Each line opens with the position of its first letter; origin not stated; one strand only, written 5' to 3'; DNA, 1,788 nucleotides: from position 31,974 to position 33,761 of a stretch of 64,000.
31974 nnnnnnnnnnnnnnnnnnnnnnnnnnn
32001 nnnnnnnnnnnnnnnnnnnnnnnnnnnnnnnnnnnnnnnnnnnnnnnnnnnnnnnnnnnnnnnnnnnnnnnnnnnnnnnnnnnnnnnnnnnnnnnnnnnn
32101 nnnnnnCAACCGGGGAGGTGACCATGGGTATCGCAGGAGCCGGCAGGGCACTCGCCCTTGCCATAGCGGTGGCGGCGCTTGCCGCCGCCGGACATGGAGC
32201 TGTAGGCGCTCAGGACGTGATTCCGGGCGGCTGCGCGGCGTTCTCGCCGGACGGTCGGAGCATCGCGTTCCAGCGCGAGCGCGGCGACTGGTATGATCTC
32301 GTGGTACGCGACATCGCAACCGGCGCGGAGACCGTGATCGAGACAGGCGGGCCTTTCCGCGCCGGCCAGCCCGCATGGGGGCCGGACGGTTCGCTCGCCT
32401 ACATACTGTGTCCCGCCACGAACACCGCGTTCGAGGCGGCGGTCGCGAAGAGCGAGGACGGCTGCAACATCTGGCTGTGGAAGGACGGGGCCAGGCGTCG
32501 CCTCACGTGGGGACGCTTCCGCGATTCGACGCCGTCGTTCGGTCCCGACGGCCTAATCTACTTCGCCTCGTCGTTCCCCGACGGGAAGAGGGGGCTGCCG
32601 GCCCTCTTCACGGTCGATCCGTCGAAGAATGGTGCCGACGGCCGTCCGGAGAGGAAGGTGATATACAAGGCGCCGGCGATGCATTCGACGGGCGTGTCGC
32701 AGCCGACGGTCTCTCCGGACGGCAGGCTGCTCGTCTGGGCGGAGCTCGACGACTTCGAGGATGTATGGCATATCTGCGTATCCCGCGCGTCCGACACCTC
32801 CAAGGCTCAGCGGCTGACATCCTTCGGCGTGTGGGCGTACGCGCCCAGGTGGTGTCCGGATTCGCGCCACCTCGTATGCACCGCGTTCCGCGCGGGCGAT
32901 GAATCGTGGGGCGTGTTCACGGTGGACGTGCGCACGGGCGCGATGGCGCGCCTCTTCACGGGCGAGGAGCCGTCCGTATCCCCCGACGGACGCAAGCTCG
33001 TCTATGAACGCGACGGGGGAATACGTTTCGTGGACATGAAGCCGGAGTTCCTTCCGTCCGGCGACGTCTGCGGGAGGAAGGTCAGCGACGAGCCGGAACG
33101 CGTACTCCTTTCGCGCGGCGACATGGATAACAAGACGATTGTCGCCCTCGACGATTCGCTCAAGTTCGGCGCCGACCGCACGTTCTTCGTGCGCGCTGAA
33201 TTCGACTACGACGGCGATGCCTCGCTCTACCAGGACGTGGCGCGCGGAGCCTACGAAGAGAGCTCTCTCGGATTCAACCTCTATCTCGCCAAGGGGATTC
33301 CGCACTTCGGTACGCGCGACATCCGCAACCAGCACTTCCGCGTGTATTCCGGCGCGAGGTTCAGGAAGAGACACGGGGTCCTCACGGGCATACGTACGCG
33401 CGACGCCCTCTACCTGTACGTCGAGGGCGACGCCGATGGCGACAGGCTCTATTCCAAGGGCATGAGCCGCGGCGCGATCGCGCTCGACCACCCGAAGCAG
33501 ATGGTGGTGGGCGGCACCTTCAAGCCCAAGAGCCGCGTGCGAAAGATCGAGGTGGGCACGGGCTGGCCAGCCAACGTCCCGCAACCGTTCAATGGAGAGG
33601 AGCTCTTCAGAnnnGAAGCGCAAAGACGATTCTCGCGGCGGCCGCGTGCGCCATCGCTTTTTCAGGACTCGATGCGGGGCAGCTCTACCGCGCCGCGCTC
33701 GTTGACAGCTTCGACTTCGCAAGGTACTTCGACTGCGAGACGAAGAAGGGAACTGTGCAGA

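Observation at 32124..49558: Triplicated three-gene cassette: PD40 beta-propeller + ATGA-coupled secreted hydrolase-like protein + giant PATR-repeat surface protein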

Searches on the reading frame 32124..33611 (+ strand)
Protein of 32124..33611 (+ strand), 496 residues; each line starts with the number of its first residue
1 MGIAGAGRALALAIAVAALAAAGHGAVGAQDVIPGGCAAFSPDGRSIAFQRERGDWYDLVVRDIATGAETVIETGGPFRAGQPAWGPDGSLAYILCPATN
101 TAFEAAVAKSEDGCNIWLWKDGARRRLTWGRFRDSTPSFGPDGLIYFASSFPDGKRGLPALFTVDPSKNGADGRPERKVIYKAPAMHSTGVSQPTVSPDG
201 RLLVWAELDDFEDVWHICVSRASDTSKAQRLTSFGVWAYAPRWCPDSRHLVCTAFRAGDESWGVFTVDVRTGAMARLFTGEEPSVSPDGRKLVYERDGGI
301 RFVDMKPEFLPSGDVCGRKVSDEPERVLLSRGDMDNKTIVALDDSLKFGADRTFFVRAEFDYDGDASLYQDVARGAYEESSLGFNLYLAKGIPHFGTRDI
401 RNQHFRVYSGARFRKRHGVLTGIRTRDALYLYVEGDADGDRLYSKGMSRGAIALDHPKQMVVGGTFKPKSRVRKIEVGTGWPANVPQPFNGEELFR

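Call 4: search_protein_families(library=pfam, proteins=[window:32124-33611:+], max_evalue=0.01)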
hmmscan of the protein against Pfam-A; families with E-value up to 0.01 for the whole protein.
window:32124-33611:+ (496 aa): 1 family
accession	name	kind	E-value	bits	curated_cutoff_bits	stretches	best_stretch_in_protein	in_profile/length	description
PF07676.18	PD40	-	1.3e-20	73.2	20.9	2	36-54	12-30/38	WD40-like Beta Propeller Repeat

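Call 8: search_protein_families(library=ncbifam, proteins=[window:32124-33611:+], max_evalue=0.01)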
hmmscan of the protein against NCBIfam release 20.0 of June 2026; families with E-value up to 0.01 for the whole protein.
window:32124-33611:+ (496 aa): 4 families
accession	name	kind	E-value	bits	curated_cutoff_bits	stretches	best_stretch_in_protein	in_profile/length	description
TIGR02800.1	propeller_TolB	equivalog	6e-18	65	343.15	2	193-297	195-298/418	Tol-Pal system beta propeller repeat protein TolB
NF002183.0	PRK01029.1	equivalog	1.7e-11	43.8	405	1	134-259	283-394/429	Tol-Pal system protein TolB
NF053518.1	DipepPtdsDpp5Prph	equivalog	4.1e-06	25.6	900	0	193-282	252-342/655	dipeptidyl-peptidase Dpp5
NF033523.0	lasso_peptidase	equivalog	0.00014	20.8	400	0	39-109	94-164/638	Atxe2 family lasso peptide isopeptidase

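Call 17: find_homologous_proteins(query=window:32124-33611:+, max_evalue=0.001)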
Query window:32124-33611:+ (496 aa): 262 proteins with E <= 0.001 among 8000 candidates; the best 120 are listed.
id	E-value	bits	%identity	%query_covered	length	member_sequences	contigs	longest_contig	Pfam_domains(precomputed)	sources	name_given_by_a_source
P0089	0.0e+0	1023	89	99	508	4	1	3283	PF26549.1,PF26550.2,PF07676.19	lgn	-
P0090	1.3e-188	646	59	98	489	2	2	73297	PF26549.1,PF26550.2,PF07676.19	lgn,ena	-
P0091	5.6e-177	608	56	98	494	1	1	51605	PF26549.1,PF26550.2,PF07676.19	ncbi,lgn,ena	-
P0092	3.1e-144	500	48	98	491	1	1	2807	PF26549.1,PF26550.2,PF07676.19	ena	-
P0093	2.2e-140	487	50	95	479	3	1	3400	PF26549.1,PF26550.2,PF07676.19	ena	-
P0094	7.4e-140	485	48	98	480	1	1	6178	PF26549.1,PF07676.19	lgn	-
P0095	5.7e-139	482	48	95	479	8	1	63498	PF26549.1,PF26550.2,PF07676.19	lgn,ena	-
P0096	1.2e-138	481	49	95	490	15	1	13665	PF26549.1,PF09142.18,PF26550.2,PF07676.19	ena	-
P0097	8.0e-134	465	48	92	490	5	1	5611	PF26549.1,PF26550.2,PF07676.19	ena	-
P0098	1.1e-127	445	48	91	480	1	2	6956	PF26549.1,PF07676.19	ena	-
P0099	6.2e-90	320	39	95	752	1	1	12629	PF13350.12,PF26549.1,PF00930.28,PF22785.2,PF26550.2,PF07676.19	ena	-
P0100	1.4e-87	313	38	93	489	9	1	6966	PF26549.1,PF07676.19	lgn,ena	-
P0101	3.9e-84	301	39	94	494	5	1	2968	PF26549.1,PF26550.2,PF07676.19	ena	-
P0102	1.6e-80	289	36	99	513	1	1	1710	PF26549.1,PF26550.2,PF07676.19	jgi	-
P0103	1.4e-78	283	38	95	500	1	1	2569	PF26549.1,PF26550.2,PF07676.19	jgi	-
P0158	1.6e-32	131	27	96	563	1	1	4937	PF25174.2,PF26549.1,PF13385.14,PF26550.2,PF02897.22,PF07676.19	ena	-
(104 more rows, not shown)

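Call 32: predict_structure(alignment_id=A2)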
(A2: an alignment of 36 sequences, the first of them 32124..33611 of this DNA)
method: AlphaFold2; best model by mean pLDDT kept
length: 496 residues; sequences in the alignment: 36
mean_pLDDT: 90.6   pTM: 0.86
mean pLDDT of the five models: 90.6, 90.1, 89.8, 89.5, 89.1
residues with pLDDT >= 90: 381; 70-90: 75; 50-70: 26; < 50: 14
segments of 3 or more residues with pLDDT < 50: 1-3, 20-29
pLDDT, mean of each block of 10 residues (from residue 1): 50 55 46 93 98 93 97 91 97 88 78 92 94 94 96 72 94 91 82 97 95 92 94 94 98 96 97 95 98 96 96 76 96 96 97 97 94 97 97 96 93 93 96 87 91 97 95 98 93 90
secondary structure, 60 per line:
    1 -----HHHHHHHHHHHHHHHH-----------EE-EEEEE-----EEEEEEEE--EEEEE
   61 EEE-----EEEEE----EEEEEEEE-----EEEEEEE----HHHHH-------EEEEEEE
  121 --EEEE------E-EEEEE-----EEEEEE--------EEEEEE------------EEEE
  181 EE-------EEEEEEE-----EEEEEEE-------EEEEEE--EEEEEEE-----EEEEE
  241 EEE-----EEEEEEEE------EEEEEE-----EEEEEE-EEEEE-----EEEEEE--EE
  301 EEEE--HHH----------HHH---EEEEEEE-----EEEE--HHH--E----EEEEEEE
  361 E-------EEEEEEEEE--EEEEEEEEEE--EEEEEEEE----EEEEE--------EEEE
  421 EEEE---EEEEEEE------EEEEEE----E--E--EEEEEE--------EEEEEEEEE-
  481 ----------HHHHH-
elements in order: H6-21 E36-40 E46-53 E56-63 E69-73 E78-85 E91-97 H102-106 E114-120 E123-126 E135-139 E145-150 E159-164 E177-182 E190-196 E202-208 E216-221 E224-230 E236-243 E249-256 E263-268 E274-279 E281-285 E291-296 E299-304 E326-332 E338-341 E354-361 E369-377 E380-389 E392-399 E404-408 E417-424 E428-434 E441-446 E457-462 E471-479 H491-495

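Call 43: fold_search(model_id=the predicted structure, library=pdb)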
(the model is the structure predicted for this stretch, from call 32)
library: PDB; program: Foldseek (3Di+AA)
matches with E <= 10: 1619; with E <= 0.001: 640
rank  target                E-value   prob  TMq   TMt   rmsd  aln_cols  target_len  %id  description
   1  1c5k                  8.4e-13  1.00  0.40  0.49   4.1       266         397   22  THE STRUCTURE OF TOLB, AN ESSENTIAL COMPONENT OF THE TOL-DEPENDENT TRANSLOCATION SYSTEM AND ITS INTERACTIONS WITH THE TR (released 2000-12-06)
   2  4r40_C                1.2e-12  1.00  0.40  0.49   3.9       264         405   23  Crystal Structure of TolB/Pal complex from Yersinia pestis. (released 2014-09-03)
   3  4r40_A                1.5e-12  1.00  0.39  0.47   3.9       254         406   20  Crystal Structure of TolB/Pal complex from Yersinia pestis. (released 2014-09-03)
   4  2w8b_A                1.7e-12  1.00  0.36  0.44   6.1       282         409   20  Crystal structure of processed TolB in complex with Pal (released 2009-02-17)
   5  4pwz_A                1.7e-12  1.00  0.36  0.44   6.6       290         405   21  Crystal structure of TolB protein from Yersinia pestis CO92 (released 2014-04-02)
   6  4pwz_B                2.2e-12  1.00  0.36  0.44   6.6       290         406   21  Crystal structure of TolB protein from Yersinia pestis CO92 (released 2014-04-02)
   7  9a2l_MODEL_1_A        2.7e-12  1.00  0.39  0.45   3.5       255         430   22  Model of E. coli TolB by in-cell photo-crosslinking MS and deep learning (released 2023-02-24)
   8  2w8b_B                3.8e-12  1.00  0.37  0.44   6.0       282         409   20  Crystal structure of processed TolB in complex with Pal (released 2009-02-17)
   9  1crz                  4.2e-12  1.00  0.40  0.49   3.9       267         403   22  CRYSTAL STRUCTURE OF THE E. COLI TOLB PROTEIN (released 2000-08-16)
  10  2ivz_A                5.9e-12  1.00  0.40  0.50   4.0       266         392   22  Structure of TolB in complex with a peptide of the colicin E9 T- domain (released 2006-08-16)
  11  2ivz_C                6.5e-12  1.00  0.40  0.50   4.0       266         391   22  Structure of TolB in complex with a peptide of the colicin E9 T- domain (released 2006-08-16)
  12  4jml_A                7.5e-12  1.00  0.40  0.50   4.0       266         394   23  Crystal structure of the TolB(P201C)-ColicinE9 TBE peptide(A33C) complex. (released 2013-07-17)
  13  2hqs_B                8.7e-12  1.00  0.40  0.48   4.0       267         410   22  Crystal structure of TolB/Pal complex (released 2007-04-03)
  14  2hqs_A                1.3e-11  1.00  0.40  0.48   3.9       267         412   22  Crystal structure of TolB/Pal complex (released 2007-04-03)
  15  3iax_A                1.4e-11  1.00  0.39  0.48   4.1       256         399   21  The crystal structure of the TolB box of Colicin A in complex with TolB reveals important differences in the recruitme (released 2009-10-13)
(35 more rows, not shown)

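Call 76: search_protein_families(library=pfam, alignment_id=A2, max_evalue=0.01)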
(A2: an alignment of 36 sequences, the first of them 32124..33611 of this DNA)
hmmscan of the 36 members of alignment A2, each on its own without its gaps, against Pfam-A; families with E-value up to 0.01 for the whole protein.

A. member 1, window:32124-33611:+ (496 aa): 1 family
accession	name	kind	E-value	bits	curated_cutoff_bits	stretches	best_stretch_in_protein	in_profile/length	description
PF07676.18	PD40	-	1.3e-20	73.2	20.9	2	36-54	12-30/38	WD40-like Beta Propeller Repeat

B. families by the number of members that match (of 36 scanned): 9 families
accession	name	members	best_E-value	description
PF07676.18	PD40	36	5.4e-29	WD40-like Beta Propeller Repeat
PF00930.27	DPPIV_N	16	8.9e-06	Dipeptidyl peptidase IV (DPP IV) N-terminal region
PF09142.17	TruB_C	4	6.6e-06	tRNA Pseudouridine synthase II, C terminal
PF02897.21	Peptidase_S9_N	4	0.00018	Prolyl oligopeptidase, N-terminal beta-propeller domain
PF00400.38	WD40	3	0.00034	WD domain, G-beta repeat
PF25174.1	Beta-prop_THOC3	2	0.002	THOC3 beta-propeller domain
PF14583.12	Pectate_lyase22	2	0.0029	Oligogalacturonate lyase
PF13385.13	Laminin_G_3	1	0.0012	Concanavalin A-like lectin/glucanases superfamily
PF10647.15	Gmad1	1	0.0035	Lipoprotein LpqB beta-propeller domain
